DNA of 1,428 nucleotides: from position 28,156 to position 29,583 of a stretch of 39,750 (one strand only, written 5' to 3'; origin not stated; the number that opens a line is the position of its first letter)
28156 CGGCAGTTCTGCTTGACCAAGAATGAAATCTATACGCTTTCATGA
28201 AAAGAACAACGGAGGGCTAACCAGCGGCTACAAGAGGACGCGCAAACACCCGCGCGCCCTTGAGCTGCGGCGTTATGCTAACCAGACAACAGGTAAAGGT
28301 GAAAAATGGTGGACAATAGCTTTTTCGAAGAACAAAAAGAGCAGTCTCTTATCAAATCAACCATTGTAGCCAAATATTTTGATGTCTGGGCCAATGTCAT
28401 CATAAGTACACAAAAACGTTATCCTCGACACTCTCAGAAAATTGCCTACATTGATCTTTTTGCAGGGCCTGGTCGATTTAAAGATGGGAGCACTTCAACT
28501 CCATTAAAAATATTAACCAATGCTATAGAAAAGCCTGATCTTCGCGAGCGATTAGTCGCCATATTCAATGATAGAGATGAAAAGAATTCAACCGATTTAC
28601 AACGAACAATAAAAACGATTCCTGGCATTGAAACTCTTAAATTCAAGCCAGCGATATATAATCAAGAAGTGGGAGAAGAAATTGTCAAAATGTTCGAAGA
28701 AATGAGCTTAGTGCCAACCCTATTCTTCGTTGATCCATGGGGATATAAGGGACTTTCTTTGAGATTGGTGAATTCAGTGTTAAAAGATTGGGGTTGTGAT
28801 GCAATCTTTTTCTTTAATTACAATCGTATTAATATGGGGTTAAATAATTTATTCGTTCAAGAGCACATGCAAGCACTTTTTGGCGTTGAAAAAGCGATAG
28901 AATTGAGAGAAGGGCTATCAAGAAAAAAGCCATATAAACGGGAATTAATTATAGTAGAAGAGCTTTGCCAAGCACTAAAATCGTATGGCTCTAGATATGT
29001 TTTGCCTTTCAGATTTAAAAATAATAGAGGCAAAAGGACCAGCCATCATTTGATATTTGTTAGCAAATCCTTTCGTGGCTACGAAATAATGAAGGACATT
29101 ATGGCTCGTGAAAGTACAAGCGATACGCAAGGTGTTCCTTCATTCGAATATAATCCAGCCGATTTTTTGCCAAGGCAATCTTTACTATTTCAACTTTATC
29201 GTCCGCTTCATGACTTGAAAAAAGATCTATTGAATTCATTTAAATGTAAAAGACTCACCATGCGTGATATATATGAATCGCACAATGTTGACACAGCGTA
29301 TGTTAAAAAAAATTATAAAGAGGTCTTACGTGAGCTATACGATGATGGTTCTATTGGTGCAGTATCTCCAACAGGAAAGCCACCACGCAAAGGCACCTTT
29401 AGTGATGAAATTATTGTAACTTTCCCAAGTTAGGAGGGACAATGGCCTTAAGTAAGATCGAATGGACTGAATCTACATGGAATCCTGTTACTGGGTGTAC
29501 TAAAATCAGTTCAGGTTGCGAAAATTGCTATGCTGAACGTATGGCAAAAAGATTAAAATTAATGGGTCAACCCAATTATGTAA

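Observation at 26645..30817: AT-rich five-gene block beside the type I R-M operon: candidate uncharacterised defence or nucleic-acid-modification island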

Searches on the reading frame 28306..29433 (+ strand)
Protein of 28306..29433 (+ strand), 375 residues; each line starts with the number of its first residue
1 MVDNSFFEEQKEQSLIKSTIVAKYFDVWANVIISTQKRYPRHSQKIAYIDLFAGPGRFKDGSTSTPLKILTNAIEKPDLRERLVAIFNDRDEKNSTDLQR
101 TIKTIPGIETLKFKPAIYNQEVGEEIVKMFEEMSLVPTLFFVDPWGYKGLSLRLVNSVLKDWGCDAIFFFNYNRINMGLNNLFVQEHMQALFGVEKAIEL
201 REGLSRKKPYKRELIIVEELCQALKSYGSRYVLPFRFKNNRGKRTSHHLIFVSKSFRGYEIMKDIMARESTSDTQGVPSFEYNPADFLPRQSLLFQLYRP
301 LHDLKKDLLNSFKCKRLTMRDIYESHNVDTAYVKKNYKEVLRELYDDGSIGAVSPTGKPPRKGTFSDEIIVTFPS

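Call 3: search_protein_families(library=pfam, proteins=[window:28306-29433:+], max_evalue=0.1)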
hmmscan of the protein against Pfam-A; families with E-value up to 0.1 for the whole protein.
window:28306-29433:+ (375 aa): 2 families
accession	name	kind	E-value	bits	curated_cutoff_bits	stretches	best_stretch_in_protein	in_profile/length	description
PF22560.2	GMT-wHTH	-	1.3e-15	58.1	27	1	281-357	1-82/82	GMT-like wHTH domain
PF22745.1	Nlig-Ia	-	0.048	14.7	27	0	23-71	31-76/92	DNA ligase-like, N-terminal NAD+-binding domain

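Call 4: search_protein_families(library=padloc, proteins=[window:28306-29433:+], max_evalue=0.1)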
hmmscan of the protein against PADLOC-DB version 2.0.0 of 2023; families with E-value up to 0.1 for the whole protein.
window:28306-29433:+ (375 aa): 5 families
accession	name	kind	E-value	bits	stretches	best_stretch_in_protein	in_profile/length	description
PDLC04567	PDC-M30A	-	3.6e-25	86.7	1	16-353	17-363/381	-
PDLC04566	PDC-M30A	-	1.1e-24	85.2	1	3-365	3-353/372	-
PDLC04568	PDC-M30A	-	8.3e-24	82.6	1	5-351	6-342/368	-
PDLC04636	PDC-M41A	-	2.1e-06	25.7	1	17-147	13-141/281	-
PDLC04635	PDC-M41A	-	0.0069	14.3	1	17-76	15-71/298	-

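Call 5: search_protein_families(library=ncbifam, proteins=[window:28306-29433:+], max_evalue=0.1)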
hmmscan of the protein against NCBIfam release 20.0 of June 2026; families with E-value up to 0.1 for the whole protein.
window:28306-29433:+ (375 aa): 1 family
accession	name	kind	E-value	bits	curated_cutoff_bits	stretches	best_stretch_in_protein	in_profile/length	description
TIGR04474.1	tcm_partner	subfamily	8.5e-59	199.6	53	1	12-269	1-262/263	three-Cys-motif partner protein TcmP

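Call 24: find_homologous_proteins(query=window:28306-29433:+, max_evalue=0.00001)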
Query window:28306-29433:+ (375 aa): 6496 proteins with E <= 0.00001 among 8000 candidates; the best 120 are listed.
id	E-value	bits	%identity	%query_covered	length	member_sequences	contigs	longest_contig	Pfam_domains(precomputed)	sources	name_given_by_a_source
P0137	2.3e-245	831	97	100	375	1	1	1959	PF22560.3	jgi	jgi:three-Cys-motif partner protein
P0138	8.6e-238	806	94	100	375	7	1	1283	PF22560.3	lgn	-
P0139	7.3e-237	803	94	100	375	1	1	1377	PF22560.3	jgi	jgi:three-Cys-motif partner protein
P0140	1.1e-231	786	92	100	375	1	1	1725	PF22560.3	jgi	-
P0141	2.8e-228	775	91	100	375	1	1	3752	PF22560.3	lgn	-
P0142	2.8e-228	775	91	100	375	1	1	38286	PF22560.3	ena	-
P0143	1.4e-227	773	91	100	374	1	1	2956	PF22560.3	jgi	-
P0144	6.4e-227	770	91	100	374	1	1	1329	PF22560.3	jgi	-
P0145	8.6e-227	770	91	100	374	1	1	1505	PF22560.3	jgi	-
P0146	1.2e-226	770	90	100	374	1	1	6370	PF22560.3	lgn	-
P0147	8.5e-225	763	89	100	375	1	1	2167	PF22560.3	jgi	jgi:three-Cys-motif partner protein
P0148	4.2e-224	761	89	100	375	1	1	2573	PF22560.3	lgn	-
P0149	5.9e-224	761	88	100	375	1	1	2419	PF22560.3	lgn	-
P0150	6.2e-222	754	89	100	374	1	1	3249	PF22560.3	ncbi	ncbi:MAG: three-Cys-motif partner protein TcmP [Gillisia sp.]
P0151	4.3e-213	725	84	100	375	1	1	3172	PF22560.3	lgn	-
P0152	2.4e-207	706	82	99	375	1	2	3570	PF22560.3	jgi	-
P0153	1.9e-205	700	82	99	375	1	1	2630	PF22560.3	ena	-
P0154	3.4e-205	699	81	100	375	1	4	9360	PF22560.3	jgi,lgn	jgi:three-Cys-motif partner protein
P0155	1.0e-203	694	80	100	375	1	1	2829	PF22560.3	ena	-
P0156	3.3e-203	692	80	100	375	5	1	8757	PF22560.3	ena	-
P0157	3.4e-202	689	81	100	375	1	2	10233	PF22560.3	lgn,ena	-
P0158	3.7e-202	689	81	99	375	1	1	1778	PF22560.3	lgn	-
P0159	1.0e-201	688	80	100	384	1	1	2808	PF22560.3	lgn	-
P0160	2.6e-201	686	80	100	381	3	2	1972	PF22560.3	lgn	-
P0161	1.1e-200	684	80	100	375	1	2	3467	PF22560.3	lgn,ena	-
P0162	1.5e-200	684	80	100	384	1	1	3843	PF22560.3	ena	-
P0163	1.6e-200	684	79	100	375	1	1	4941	PF22560.3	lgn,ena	-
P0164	1.8e-200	683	79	100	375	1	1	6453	PF22560.3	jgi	jgi:three-Cys-motif partner protein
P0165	3.2e-200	683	79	100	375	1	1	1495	PF22560.3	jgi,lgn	jgi:three-Cys-motif partner protein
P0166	1.1e-199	681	80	99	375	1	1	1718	PF22560.3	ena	-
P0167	1.3e-199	681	79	100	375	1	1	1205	PF22560.3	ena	-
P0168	8.9e-199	678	78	100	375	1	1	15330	PF22560.3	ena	-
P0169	2.1e-198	677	79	100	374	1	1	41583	PF22560.3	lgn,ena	-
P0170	2.6e-198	676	79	99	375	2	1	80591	PF22560.3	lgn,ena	-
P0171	2.7e-198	676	79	100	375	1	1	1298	PF22560.3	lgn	-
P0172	3.8e-198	676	78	100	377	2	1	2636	PF22560.3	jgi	-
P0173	4.4e-198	676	78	100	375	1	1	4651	PF22560.3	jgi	-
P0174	1.1e-197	674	80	100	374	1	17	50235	PF22560.3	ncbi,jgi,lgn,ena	-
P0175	1.6e-197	674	79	99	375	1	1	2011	PF22560.3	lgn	-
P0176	2.2e-197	673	79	100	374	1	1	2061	PF22560.3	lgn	-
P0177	2.2e-197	673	78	100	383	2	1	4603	PF22560.3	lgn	-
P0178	3.0e-197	673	79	99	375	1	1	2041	PF22560.3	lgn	-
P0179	3.0e-197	673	79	100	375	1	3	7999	PF22560.3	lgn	-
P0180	4.2e-197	672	78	100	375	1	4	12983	PF22560.3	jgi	jgi:three-Cys-motif partner protein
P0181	5.9e-197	672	78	100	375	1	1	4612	PF22560.3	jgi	-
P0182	7.5e-197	672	79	100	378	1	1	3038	PF22560.3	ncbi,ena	-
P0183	9.9e-197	671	78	100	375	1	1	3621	PF22560.3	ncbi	-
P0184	1.1e-196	671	78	100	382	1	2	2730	PF22560.3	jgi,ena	-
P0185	1.3e-196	671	79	100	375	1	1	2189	PF22560.3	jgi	jgi:three-Cys-motif partner protein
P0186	1.3e-196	671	77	100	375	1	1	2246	PF22560.3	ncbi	-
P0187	1.4e-196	671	79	99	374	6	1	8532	PF22560.3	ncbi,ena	-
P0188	2.1e-196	670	78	100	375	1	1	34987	PF22560.3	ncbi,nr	ncbi:three-Cys-motif partner protein TcmP [candidate division KSB1 bacterium]|nr:three-Cys-motif par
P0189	2.2e-196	670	79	99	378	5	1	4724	PF22560.3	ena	-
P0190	3.4e-196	669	79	99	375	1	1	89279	PF22560.3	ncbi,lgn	-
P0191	8.5e-196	668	78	100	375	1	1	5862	PF22560.3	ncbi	-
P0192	8.4e-195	665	77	100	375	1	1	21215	PF22560.3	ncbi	-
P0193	1.1e-194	664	78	99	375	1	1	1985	PF22560.3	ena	-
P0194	1.9e-194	664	78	100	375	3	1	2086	PF22560.3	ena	-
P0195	3.3e-194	663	77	100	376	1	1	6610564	PF22560.3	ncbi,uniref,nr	ncbi:hypothetical protein DENIS_4369 [Desulfonema ishimotonii]|uniref:GMT-like wHTH domain-containin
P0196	1.2e-193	661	77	100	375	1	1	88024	PF22560.3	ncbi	-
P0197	1.4e-193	661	77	100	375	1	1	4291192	PF22560.3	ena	-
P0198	1.7e-193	660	77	100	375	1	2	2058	PF22560.3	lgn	-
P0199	1.7e-193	660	76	100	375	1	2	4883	PF22560.3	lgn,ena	-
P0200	5.4e-193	659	76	100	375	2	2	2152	PF22560.3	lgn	-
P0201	6.7e-193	659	77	100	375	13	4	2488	PF22560.3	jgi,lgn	jgi:three-Cys-motif partner protein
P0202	7.5e-193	658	76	99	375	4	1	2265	PF22560.3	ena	-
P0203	1.3e-192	658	76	100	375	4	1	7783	PF22560.3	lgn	-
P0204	1.9e-192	657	78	100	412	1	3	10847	PF22560.3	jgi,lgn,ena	-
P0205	2.3e-192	657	77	100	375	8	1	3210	PF22560.3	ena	-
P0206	3.2e-192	656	78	100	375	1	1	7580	PF22560.3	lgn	-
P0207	3.7e-192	656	76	100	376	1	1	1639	PF22560.3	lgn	-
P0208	4.4e-192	656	76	100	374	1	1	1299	PF22560.3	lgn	-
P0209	5.3e-192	656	77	99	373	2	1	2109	PF22560.3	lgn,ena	-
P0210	7.1e-192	655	77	99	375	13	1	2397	PF22560.3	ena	-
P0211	7.8e-192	655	76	100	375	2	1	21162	PF22560.3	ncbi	-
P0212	1.4e-191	654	76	100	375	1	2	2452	PF22560.3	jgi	-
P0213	2.4e-191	653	77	99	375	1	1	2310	PF22560.3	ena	-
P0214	2.8e-191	653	76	100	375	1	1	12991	PF22560.3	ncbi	-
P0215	3.2e-191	653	76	100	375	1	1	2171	PF22560.3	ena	-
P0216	4.9e-190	649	76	100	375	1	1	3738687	PF22560.3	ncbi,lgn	ncbi:MAG: three-Cys-motif partner protein TcmP [Candidatus Electrothrix sp. YB6]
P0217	7.2e-190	649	75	100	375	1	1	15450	PF22560.3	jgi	-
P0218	7.8e-190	648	76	100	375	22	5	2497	PF22560.3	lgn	-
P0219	9.2e-190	648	76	100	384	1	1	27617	PF22560.3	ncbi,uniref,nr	ncbi:three-Cys-motif partner protein [Candidatus Electrothrix aarhusensis]|uniref:Three-Cys-motif pa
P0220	1.2e-189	648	76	100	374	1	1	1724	PF22560.3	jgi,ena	-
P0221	1.8e-189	647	75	100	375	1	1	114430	PF22560.3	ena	-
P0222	2.7e-189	647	75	98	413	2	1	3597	PF22560.3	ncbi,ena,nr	ncbi:MAG TPA: three-Cys-motif partner protein TcmP [Aequorivita sp.]|nr:three-Cys-motif partner prot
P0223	5.1e-189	646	75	100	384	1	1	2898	PF22560.3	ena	-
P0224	6.4e-189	645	77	100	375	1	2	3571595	PF22560.3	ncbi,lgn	ncbi:MAG: three-Cys-motif partner protein TcmP [Candidatus Electrothrix gigas]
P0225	1.3e-188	644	75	100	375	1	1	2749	PF22560.3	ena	-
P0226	1.4e-188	644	75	99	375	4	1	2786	PF22560.3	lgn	-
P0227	1.7e-188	644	75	100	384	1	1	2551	PF22560.3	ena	-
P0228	2.7e-188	643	75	99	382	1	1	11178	PF22560.3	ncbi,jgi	-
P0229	3.8e-188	643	77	100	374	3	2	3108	PF22560.3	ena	-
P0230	4.0e-188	643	74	100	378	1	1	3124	PF22560.3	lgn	-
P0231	9.0e-188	642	75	100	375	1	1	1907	PF22560.3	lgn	-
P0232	1.1e-187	641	75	100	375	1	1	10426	PF22560.3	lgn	-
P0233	5.1e-187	639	74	99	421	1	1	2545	PF22560.3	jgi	jgi:three-Cys-motif partner protein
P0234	7.5e-187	639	74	99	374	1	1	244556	PF22560.3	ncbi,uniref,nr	ncbi:three-Cys-motif partner protein TcmP [Christiangramia sp.]|uniref:three-Cys-motif partner prote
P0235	1.6e-186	638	75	100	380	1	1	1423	PF22560.3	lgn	-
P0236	1.7e-186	637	72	99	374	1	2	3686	PF22560.3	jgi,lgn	jgi:three-Cys-motif partner protein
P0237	5.0e-186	636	75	100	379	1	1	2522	PF22560.3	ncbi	-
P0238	1.2e-185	635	74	100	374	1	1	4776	PF22560.3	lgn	-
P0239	1.5e-185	634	74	99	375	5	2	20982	PF22560.3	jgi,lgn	jgi:three-Cys-motif partner protein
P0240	1.8e-185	634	76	100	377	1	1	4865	PF22560.3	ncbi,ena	-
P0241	3.3e-183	627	73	99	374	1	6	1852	PF22560.3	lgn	-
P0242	3.7e-183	626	73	99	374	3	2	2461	PF22560.3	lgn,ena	-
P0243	3.9e-183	626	73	99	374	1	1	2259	PF22560.3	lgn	-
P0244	1.0e-182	625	73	100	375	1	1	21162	PF22560.3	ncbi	-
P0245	1.6e-182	624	74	100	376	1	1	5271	PF22560.3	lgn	-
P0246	1.6e-182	624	72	100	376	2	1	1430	PF22560.3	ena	-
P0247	3.4e-182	623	73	99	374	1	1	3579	PF22560.3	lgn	-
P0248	3.5e-182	623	73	99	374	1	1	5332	PF22560.3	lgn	-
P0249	1.1e-181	622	73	99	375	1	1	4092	PF22560.3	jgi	-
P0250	1.4e-181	621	73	99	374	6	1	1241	PF22560.3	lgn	-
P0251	2.7e-181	620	71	100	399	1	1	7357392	PF22560.3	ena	-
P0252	1.3e-180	618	73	100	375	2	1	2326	PF22560.3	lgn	-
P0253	1.9e-180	618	81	88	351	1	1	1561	PF22560.3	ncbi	-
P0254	3.9e-180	617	74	100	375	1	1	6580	PF22560.3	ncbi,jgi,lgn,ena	-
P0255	1.1e-178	612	70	100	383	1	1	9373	PF22560.3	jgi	-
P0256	1.8e-178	611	74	100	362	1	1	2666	PF22560.3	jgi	jgi:three-Cys-motif partner protein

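Call 27: find_related_loci(query=A2, collection=metagenome_contigs, flank=7000)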
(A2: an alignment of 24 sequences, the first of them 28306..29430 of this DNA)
Query A2 (375 aa) in metagenome_contigs; peptide patterns used: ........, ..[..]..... (x = any residue, [..] = any of these).
600 stretches matched a pattern (row limit reached: there are more); 463 encode a relative of the query (tblastn E <= 1e-3); the best 80 are kept; 80 distinct loci.
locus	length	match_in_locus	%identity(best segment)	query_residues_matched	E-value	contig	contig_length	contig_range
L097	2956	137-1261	90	1-375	0e+0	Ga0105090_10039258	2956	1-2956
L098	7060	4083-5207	77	1-375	0e+0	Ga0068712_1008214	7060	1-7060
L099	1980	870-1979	78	1-370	0e+0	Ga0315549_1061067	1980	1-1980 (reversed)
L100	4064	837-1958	76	1-374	0e+0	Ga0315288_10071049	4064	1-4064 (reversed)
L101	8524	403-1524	74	1-373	0e+0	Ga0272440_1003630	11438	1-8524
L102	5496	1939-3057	73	1-373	0e+0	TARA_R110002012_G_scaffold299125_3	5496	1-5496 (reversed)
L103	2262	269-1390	71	1-374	0e+0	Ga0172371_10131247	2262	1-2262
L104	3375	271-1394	79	1-374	0e+0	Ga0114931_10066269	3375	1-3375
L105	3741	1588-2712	71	1-375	0e+0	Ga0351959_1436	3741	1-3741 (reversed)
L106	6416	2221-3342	74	1-374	0e+0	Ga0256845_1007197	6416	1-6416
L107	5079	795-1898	71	6-373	0e+0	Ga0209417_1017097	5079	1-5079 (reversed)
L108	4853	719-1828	71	1-374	0e+0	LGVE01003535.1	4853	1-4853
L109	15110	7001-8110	70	1-374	0e+0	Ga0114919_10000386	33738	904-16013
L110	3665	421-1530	70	1-374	0e+0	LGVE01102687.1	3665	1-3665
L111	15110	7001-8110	70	1-374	0e+0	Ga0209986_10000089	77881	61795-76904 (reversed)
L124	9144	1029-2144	63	1-374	3e-156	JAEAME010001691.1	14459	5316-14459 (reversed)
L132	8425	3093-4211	63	1-375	1e-151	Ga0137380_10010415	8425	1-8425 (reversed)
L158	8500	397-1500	61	5-374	5e-146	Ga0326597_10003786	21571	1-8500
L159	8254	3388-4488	61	1-375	5e-146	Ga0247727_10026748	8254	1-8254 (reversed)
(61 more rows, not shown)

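Call 28: find_related_loci(query=A2, collection=viral_contigs, flank=7000)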
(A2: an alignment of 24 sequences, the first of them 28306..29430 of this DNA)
Query A2 (375 aa) in viral_contigs; peptide patterns used: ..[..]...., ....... (x = any residue, [..] = any of these).
111 stretches matched a pattern; 10 encode a relative of the query (tblastn E <= 1e-3); 10 distinct loci.
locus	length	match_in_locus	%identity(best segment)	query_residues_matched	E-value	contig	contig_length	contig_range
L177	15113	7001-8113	68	4-374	2e-177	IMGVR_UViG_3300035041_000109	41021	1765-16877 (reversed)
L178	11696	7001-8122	55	2-373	2e-141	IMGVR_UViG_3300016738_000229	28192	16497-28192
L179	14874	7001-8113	59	6-374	1e-140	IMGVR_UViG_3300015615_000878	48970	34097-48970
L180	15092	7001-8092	58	4-374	3e-138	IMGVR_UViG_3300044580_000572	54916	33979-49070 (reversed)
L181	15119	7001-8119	50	1-375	1e-120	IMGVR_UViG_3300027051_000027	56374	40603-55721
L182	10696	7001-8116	48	6-374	2e-111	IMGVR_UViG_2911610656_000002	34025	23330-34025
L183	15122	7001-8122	55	2-373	2e-141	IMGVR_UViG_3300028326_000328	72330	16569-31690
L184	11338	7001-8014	47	6-347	8e-100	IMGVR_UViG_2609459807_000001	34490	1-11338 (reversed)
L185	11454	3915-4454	62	2-181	4e-78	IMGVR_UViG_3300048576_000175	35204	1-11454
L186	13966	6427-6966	62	2-181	4e-78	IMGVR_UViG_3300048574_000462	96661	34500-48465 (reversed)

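Call 31: search_solved_structures(query=A2, max_evalue=1, show_alignments=2)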
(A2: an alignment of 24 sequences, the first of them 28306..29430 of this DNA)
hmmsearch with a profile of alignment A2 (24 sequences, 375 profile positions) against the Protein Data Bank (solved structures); distinct sequences matched with E-value up to 1: 1.
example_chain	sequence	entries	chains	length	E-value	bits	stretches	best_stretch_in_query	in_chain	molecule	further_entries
9pqf_A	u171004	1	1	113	0.65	11.9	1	204-253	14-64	Replication-associated protein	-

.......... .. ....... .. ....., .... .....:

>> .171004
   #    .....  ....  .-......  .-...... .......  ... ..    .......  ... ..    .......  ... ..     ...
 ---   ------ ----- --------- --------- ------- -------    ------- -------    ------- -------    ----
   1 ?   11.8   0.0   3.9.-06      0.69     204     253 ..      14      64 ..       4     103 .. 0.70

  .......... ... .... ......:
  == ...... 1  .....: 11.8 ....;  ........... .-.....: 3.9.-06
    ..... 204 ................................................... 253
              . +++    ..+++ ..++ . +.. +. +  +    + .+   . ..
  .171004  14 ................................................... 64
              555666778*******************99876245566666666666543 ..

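Call 36: search_dna_similar(query=window:28306-29430:+, collection=phages, mode=protein, max_rows=25, rows=spread)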
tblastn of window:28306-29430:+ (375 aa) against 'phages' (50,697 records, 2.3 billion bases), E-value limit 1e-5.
Records with a match: 5; places in all: 5; records where one place covers at least 80% of the query: 5.
Best place of each record, by identity: <60% 5.
By first word of the organism name: Gordonia 5.
By host as written in the record: Gordonia terrae 3612 3; Gordonia terrae CAG3 2.
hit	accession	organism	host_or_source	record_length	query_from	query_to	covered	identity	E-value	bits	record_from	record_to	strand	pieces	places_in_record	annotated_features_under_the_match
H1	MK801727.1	Gordonia phage ThankyouJordi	Gordonia terrae 3612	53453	17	375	96%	25.4%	8e-13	76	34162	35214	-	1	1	42: methyltransferase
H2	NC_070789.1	Gordonia phage ThankyouJordi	Gordonia terrae 3612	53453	17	375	96%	25.4%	8e-13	76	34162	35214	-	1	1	42: methyltransferase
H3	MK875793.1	Gordonia phage WelcomeAyanna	Gordonia terrae 3612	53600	17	375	96%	25.4%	8e-13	76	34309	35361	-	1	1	42: methyltransferase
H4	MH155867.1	Gordonia phage Easley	Gordonia terrae CAG3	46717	17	375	96%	24.6%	1e-10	69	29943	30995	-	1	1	39: methyltransferase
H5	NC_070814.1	Gordonia phage Easley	Gordonia terrae CAG3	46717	17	375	96%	24.6%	1e-10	69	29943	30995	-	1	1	39: methyltransferase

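Call 37: search_dna_similar(query=window:28306-29430:+, collection=plasmids, mode=protein, max_rows=25)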
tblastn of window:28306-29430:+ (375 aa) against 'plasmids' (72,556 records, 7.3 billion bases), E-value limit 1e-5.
Records with a match: 13; places in all: 13; records where one place covers at least 80% of the query: 7.
Best place of each record, by identity: <60% 13.
By first word of the organism name: Streptomyces 9; Rhodococcus 1; Mycolicibacterium 1; Natribaculum 1; Halopiger 1.
By predicted mobility (MOB-suite, as given by PLSDB): mobilizable 7; non-mobilizable 6.
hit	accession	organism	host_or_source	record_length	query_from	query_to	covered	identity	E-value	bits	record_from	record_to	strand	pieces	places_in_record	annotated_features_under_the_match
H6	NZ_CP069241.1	Rhodococcus sp. USK13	cell culture,Sand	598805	17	373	95%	26.8%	4e-21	102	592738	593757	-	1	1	three-Cys-motif partner protein TcmP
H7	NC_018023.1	Mycolicibacterium chubuense NBB4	-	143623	13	375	97%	23.7%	2e-14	82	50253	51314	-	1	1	tcmP: three-Cys-motif partner protein TcmP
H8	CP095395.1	Natribaculum longum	cell culture,saline soil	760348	11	344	89%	24.8%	2e-21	103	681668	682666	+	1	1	none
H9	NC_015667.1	Halopiger xanaduensis SH-6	sediment of Lake Shangmatala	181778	11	322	83%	26.5%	6e-23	108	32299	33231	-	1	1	three-Cys-motif partner protein TcmP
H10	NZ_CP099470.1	Streptomyces phaeoluteigriseus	mixed culture,soil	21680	17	355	90%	23.0%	1e-10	71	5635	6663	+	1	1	three-Cys-motif partner protein TcmP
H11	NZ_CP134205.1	Streptomyces sp. BB1-1-1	bumble bee,whole organism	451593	17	358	91%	22.4%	3e-7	60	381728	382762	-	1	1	three-Cys-motif partner protein TcmP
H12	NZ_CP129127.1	Streptomyces sp. P9-2B-2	whole organism,soil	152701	14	375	97%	21.1%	6e-9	66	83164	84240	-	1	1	three-Cys-motif partner protein TcmP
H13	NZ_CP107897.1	Streptomyces sp. NBC_00466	-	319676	11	275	71%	22.6%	1e-9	68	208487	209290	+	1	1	three-Cys-motif partner protein TcmP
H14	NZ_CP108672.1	Streptomyces sp. NBC_01023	-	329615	11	275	71%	22.6%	1e-9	68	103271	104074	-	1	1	three-Cys-motif partner protein TcmP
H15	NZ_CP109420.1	Streptomyces sp. NBC_01508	-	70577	17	273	69%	21.9%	9e-7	59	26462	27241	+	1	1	three-Cys-motif partner protein TcmP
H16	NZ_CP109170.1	Streptomyces sp. NBC_01724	-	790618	17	273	69%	21.1%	1e-7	61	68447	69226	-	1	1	three-Cys-motif partner protein TcmP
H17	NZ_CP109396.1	Streptomyces sp. NBC_01527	-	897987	17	273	69%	21.1%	2e-7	61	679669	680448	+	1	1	three-Cys-motif partner protein TcmP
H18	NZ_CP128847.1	Streptomyces flavofungini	pure culture,Pear garden topsoil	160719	17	173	42%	24.1%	3e-6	57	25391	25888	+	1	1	three-Cys-motif partner protein TcmP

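Call 38: get_annotated_region(hit=H1, flank=4000)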
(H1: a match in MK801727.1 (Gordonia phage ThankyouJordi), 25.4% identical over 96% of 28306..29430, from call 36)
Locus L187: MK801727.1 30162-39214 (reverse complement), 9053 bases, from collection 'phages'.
description: Gordonia phage ThankyouJordi, complete genome.
organism: Gordonia phage ThankyouJordi (NCBI taxid 2571252)
taxonomy: Viruses; Duplodnaviria; Heunggongvirae; Uroviricota; Caudoviricetes; Nymbaxtervirinae; Nymphadoravirus; Nymphadoravirus thankyoujordi
host: Gordonia terrae 3612; source: soil; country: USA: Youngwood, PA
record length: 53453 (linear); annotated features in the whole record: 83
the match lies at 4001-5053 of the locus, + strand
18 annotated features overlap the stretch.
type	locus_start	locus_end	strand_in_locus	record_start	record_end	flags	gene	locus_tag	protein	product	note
CDS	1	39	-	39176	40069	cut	52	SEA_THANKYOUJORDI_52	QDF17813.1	hypothetical protein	-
CDS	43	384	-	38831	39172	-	51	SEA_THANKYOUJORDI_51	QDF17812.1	hypothetical protein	-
CDS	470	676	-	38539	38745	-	50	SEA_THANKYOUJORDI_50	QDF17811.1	hypothetical protein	-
CDS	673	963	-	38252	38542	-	49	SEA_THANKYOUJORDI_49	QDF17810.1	hypothetical protein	-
CDS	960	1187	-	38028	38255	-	48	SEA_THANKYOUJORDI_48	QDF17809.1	hypothetical protein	-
CDS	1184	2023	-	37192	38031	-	47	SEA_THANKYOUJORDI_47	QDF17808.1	antirepressor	-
CDS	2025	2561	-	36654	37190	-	46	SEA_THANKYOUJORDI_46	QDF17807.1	hypothetical protein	-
CDS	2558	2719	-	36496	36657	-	45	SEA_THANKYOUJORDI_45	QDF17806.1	hypothetical protein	-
CDS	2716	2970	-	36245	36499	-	44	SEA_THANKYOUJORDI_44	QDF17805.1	helix-turn-helix DNA-binding domain protein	-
CDS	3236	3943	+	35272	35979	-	43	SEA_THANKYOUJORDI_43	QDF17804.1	immunity repressor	-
CDS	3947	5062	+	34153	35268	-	42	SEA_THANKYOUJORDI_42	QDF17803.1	methyltransferase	-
CDS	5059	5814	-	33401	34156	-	41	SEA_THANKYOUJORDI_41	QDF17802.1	hypothetical protein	-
CDS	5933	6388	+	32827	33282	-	40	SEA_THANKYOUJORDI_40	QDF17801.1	metalloprotease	-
CDS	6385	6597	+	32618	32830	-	39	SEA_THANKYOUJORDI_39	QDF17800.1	hypothetical protein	-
CDS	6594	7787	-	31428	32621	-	38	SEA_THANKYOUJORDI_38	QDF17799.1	integrase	integrase, (Y-int)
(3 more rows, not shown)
